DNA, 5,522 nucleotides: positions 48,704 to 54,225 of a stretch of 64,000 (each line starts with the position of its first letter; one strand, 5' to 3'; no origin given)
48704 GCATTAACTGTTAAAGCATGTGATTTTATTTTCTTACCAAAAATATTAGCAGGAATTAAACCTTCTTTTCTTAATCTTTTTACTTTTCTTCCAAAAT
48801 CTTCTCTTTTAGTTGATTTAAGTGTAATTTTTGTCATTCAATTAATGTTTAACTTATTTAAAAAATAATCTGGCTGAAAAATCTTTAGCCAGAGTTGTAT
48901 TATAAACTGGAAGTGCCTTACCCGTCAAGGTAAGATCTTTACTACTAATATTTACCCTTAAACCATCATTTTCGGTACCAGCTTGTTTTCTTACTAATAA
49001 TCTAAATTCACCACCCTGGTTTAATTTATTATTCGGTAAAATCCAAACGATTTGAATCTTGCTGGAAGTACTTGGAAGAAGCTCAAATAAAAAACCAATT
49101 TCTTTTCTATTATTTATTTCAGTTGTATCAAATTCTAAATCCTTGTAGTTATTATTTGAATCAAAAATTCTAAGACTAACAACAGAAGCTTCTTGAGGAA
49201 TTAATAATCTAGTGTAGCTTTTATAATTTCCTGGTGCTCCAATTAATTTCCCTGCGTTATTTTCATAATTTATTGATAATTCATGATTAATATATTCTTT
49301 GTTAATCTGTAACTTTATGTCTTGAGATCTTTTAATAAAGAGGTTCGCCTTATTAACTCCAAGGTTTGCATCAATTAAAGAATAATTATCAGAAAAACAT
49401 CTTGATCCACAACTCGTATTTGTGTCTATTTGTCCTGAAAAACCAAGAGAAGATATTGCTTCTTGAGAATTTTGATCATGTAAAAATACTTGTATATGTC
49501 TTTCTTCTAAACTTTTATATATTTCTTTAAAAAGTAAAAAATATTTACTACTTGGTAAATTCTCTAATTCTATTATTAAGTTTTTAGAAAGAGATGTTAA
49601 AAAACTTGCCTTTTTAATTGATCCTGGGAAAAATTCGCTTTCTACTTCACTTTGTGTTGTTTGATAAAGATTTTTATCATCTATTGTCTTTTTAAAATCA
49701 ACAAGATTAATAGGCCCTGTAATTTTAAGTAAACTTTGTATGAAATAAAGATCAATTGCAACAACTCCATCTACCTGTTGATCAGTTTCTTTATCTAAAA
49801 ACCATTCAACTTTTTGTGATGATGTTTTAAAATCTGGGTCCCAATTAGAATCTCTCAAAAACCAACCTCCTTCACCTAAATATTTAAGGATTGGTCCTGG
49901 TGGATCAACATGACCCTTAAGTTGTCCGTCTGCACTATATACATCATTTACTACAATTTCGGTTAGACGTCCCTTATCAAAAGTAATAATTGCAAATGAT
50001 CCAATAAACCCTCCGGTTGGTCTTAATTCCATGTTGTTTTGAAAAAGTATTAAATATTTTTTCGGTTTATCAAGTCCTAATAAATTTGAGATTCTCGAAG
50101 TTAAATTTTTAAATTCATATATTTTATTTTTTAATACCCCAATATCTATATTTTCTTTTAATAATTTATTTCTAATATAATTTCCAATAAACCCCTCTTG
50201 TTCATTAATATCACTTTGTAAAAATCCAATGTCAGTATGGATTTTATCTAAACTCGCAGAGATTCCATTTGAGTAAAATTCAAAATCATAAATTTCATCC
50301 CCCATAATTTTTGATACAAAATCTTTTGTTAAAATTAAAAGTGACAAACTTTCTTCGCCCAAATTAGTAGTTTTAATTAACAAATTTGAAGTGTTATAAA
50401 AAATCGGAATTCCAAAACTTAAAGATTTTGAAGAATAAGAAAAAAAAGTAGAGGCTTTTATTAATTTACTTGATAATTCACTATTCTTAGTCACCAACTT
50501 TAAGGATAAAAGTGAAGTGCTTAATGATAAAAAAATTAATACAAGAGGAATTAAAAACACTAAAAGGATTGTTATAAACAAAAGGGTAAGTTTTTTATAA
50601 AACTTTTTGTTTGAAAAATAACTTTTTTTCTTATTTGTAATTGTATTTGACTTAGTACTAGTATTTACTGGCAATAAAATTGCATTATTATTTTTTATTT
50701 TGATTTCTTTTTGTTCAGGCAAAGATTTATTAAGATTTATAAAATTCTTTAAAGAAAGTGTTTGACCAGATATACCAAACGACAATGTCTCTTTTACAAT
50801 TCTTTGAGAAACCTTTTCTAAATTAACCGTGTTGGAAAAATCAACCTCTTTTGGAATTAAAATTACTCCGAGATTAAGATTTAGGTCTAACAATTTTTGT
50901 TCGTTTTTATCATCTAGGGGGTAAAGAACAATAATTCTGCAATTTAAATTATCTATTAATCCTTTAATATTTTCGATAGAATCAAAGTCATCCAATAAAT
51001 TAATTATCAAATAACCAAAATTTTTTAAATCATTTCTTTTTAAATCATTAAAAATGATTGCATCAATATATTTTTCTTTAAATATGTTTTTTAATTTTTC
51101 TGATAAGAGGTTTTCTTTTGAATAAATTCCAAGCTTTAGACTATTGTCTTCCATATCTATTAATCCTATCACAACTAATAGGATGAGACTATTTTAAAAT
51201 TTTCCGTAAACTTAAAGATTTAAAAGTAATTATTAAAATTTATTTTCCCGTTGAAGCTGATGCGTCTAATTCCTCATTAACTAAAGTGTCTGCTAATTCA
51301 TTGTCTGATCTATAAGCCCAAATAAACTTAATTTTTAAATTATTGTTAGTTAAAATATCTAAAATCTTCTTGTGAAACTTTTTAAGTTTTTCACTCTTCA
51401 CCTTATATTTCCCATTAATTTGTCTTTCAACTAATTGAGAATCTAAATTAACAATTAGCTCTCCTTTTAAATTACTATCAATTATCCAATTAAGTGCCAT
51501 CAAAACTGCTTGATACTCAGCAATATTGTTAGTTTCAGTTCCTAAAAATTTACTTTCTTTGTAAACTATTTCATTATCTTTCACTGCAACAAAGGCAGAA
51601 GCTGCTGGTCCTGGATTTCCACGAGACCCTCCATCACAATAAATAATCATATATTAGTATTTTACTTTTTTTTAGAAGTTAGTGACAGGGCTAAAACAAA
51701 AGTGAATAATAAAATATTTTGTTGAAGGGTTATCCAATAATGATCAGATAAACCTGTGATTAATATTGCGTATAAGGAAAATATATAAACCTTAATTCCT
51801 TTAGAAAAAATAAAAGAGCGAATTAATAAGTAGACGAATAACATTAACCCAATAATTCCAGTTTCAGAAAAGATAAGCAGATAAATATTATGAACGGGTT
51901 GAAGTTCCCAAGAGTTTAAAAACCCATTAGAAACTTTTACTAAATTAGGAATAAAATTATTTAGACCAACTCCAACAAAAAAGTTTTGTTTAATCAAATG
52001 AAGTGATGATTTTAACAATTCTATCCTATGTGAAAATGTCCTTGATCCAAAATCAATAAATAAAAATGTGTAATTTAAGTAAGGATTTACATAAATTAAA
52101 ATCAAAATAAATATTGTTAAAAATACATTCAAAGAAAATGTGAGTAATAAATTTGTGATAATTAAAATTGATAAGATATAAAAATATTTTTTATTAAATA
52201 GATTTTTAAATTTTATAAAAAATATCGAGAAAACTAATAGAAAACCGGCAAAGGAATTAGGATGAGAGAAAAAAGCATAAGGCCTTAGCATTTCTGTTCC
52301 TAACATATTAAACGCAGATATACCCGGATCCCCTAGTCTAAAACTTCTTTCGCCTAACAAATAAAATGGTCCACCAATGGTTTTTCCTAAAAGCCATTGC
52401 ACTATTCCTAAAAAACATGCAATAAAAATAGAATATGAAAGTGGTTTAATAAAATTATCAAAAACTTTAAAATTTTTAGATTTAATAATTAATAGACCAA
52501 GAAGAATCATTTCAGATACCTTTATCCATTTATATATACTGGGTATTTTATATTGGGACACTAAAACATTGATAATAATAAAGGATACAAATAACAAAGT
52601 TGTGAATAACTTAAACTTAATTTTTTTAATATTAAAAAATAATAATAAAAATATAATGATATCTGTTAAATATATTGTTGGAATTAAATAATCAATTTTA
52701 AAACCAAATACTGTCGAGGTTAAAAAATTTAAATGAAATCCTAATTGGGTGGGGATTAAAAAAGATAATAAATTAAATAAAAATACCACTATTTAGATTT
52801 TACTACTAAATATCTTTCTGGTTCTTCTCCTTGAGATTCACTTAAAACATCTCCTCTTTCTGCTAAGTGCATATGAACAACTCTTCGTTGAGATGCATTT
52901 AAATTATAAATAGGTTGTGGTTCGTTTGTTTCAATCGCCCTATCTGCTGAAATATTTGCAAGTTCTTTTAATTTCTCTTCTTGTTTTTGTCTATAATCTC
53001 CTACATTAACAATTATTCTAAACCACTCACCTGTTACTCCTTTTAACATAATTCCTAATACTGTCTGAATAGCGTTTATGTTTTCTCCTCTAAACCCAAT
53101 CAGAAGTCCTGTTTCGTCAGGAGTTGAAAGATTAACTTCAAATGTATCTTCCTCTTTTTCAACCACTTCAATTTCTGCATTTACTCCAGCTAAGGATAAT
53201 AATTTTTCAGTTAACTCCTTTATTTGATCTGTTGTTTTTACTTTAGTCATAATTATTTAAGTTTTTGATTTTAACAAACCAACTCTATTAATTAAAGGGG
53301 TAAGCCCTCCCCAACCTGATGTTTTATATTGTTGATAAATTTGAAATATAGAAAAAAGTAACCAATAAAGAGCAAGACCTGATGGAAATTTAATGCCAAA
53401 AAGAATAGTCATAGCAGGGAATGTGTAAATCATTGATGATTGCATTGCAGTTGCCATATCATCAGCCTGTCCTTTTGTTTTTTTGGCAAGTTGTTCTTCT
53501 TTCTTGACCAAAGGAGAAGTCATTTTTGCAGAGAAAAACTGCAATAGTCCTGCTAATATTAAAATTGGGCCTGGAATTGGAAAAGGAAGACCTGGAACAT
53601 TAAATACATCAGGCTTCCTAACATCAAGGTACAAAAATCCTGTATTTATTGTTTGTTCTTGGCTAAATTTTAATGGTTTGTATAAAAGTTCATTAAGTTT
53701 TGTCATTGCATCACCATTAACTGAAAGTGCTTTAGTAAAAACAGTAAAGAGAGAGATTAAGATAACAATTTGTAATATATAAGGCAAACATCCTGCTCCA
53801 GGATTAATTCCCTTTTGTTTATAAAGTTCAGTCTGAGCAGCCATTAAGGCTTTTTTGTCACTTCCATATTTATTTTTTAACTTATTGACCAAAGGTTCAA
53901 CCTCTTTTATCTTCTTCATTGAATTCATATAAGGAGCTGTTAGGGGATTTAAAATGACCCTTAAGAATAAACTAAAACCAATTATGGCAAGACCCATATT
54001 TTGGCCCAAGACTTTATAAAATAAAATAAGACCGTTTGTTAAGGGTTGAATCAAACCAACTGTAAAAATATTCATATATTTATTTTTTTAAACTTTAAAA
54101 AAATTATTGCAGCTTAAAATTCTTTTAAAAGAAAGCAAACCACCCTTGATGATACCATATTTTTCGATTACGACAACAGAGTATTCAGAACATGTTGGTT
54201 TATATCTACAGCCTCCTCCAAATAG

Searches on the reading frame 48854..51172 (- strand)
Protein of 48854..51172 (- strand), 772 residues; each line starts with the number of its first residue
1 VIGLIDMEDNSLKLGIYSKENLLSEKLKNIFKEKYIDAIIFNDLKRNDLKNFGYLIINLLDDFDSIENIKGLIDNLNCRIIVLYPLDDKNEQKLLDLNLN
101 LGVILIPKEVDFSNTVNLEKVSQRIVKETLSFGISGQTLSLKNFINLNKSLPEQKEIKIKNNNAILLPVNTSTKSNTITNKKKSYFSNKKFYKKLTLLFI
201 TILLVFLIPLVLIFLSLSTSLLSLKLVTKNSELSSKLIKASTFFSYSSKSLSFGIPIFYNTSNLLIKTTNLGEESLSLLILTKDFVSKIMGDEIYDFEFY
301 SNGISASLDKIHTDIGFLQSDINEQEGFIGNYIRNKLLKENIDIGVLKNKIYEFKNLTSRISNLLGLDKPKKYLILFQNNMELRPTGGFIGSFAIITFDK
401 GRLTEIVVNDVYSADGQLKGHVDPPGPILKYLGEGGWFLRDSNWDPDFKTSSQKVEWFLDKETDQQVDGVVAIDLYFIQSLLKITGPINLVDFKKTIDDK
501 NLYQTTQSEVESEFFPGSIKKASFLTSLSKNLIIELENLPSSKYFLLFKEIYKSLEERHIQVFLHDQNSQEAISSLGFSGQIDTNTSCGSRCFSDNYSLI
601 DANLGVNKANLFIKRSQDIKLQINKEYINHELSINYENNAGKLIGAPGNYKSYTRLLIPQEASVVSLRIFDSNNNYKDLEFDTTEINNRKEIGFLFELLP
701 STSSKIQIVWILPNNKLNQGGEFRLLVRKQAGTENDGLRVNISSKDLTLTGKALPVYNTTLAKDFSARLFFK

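Call 35: search_protein_families(library=pfam, proteins=[window:48854-51172:-], max_evalue=0.001)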
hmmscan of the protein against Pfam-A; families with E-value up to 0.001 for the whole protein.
window:48854-51172:- (772 aa): 1 family
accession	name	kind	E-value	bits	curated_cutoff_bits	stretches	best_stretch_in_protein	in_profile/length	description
PF13196.11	DUF4012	-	8.3e-30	104.6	28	1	368-510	1-143/144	Protein of unknown function (DUF4012)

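Call 50: search_protein_families(library=ncbifam, proteins=[window:48854-51172:-], max_evalue=0.001)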
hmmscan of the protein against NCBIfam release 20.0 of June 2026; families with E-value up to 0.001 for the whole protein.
window:48854-51172:- (772 aa): 0 families

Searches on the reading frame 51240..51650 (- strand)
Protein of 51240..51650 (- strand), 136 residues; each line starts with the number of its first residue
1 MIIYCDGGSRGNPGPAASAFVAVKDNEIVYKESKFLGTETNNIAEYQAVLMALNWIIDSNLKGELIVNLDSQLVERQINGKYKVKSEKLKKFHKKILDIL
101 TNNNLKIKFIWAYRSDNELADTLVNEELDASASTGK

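Call 35: search_protein_families(library=pfam, proteins=[window:51240-51650:-], max_evalue=0.001)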
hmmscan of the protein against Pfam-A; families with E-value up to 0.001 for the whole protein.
window:51240-51650:- (136 aa): 2 families
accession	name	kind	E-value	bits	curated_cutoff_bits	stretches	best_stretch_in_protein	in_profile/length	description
PF13456.12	RVT_3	-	4.9e-18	65.7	21.6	1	5-126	2-122/123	Reverse transcriptase-like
PF00075.30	RNase_H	-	1.6e-12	48.2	25.8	1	1-127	4-139/141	RNase H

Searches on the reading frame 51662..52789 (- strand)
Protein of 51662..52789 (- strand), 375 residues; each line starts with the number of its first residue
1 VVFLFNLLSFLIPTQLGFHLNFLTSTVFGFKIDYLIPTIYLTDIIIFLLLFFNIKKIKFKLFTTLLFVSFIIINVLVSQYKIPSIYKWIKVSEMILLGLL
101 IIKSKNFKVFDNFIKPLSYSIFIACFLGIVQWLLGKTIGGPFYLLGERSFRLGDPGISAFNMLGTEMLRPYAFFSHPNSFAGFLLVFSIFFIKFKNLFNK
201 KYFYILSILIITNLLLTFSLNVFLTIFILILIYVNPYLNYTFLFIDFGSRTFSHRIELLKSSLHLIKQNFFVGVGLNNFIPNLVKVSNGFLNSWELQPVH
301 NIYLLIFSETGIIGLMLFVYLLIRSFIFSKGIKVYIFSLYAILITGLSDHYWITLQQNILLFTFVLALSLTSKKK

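Call 36: search_protein_families(library=pfam, proteins=[window:51662-52789:-], max_evalue=0.001)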
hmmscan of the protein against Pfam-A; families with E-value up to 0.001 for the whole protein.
window:51662-52789:- (375 aa): 1 family
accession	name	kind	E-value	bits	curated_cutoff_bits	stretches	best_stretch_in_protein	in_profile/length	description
PF04932.20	Wzy_C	-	2.9e-12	47.1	31.7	1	180-319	19-149/149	O-Antigen ligase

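Call 47: search_protein_families(library=pfam, proteins=[window:51662-52789:-], max_evalue=10)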
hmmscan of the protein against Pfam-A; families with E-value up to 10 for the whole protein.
window:51662-52789:- (375 aa): 2 families
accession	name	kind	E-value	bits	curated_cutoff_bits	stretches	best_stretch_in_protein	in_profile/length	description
PF04932.20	Wzy_C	-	2.9e-12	47.1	31.7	1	180-319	19-149/149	O-Antigen ligase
PF25730.1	Herpes_BDLF2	-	1.6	8.3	27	1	214-253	65-105/266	Gammaherpesvirus intercellular spread glycoprotein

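Call 50: search_protein_families(library=ncbifam, proteins=[window:51662-52789:-], max_evalue=0.001)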
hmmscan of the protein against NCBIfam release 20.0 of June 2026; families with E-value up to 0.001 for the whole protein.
window:51662-52789:- (375 aa): 0 families

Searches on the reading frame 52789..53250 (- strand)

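Call 36: search_protein_families(library=pfam, proteins=[window:52789-53250:-], max_evalue=0.001)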
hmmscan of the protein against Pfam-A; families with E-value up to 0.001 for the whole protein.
window:52789-53250:- (153 aa): 2 families
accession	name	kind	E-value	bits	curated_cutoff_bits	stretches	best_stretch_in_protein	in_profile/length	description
PF01424.28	R3H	-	1.5e-11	44.5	26.8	1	92-151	1-59/60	R3H domain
PF13083.13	KH_KhpA-B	-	1.9e-09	37.7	32.1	1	8-70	2-63/73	KhpA/KhpB, KH domain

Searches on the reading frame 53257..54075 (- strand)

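Call 36: search_protein_families(library=pfam, proteins=[window:53257-54075:-], max_evalue=0.001)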
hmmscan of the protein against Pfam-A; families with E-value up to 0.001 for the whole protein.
window:53257-54075:- (272 aa): 1 family
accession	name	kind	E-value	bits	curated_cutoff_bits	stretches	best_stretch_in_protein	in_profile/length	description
PF02096.25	60KD_IMP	-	7.9e-41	140.2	35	1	27-250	1-159/163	60Kd inner membrane protein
